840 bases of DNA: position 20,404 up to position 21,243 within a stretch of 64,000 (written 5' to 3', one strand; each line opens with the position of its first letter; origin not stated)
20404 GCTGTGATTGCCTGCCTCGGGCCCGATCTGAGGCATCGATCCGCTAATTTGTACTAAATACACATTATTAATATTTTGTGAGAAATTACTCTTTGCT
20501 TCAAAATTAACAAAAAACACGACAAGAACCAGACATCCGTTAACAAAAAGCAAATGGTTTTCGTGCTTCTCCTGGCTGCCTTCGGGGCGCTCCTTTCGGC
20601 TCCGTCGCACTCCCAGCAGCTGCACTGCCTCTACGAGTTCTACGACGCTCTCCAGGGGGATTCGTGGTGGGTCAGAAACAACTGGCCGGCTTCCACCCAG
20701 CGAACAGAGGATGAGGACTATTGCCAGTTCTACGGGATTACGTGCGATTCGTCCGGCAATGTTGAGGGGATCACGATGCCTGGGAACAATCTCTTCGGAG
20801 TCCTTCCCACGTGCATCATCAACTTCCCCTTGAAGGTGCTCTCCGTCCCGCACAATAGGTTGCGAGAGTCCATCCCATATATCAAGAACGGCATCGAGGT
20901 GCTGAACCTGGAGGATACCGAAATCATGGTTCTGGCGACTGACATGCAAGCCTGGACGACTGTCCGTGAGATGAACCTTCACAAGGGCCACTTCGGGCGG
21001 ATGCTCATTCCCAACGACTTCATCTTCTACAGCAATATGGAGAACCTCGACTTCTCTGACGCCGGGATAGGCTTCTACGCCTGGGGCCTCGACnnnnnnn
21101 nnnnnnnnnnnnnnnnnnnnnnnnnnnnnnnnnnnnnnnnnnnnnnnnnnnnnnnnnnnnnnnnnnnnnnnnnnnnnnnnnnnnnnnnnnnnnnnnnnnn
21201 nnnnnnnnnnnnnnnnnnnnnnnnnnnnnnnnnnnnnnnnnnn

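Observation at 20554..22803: Large cyst-wall-protein-like secreted LRR protein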

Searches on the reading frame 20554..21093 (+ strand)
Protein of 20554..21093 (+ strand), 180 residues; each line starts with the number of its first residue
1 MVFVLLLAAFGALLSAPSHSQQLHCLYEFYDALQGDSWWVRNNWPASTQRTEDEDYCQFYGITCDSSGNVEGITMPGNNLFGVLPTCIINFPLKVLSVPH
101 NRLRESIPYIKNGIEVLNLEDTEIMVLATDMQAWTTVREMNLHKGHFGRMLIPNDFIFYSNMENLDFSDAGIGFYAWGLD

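Call 16: search_protein_families(library=pfam, proteins=[window:20554-21093:+], max_evalue=1)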
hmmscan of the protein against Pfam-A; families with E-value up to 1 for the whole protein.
window:20554-21093:+ (180 aa): 2 families
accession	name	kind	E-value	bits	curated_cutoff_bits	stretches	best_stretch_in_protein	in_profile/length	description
PF08263.17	LRRNT_2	-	0.00066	20.3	20.7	1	19-65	1-41/41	Leucine rich repeat N-terminal domain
PF00560.39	LRR_1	-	0.069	13.7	20.6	0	93-108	2-17/23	Leucine Rich Repeat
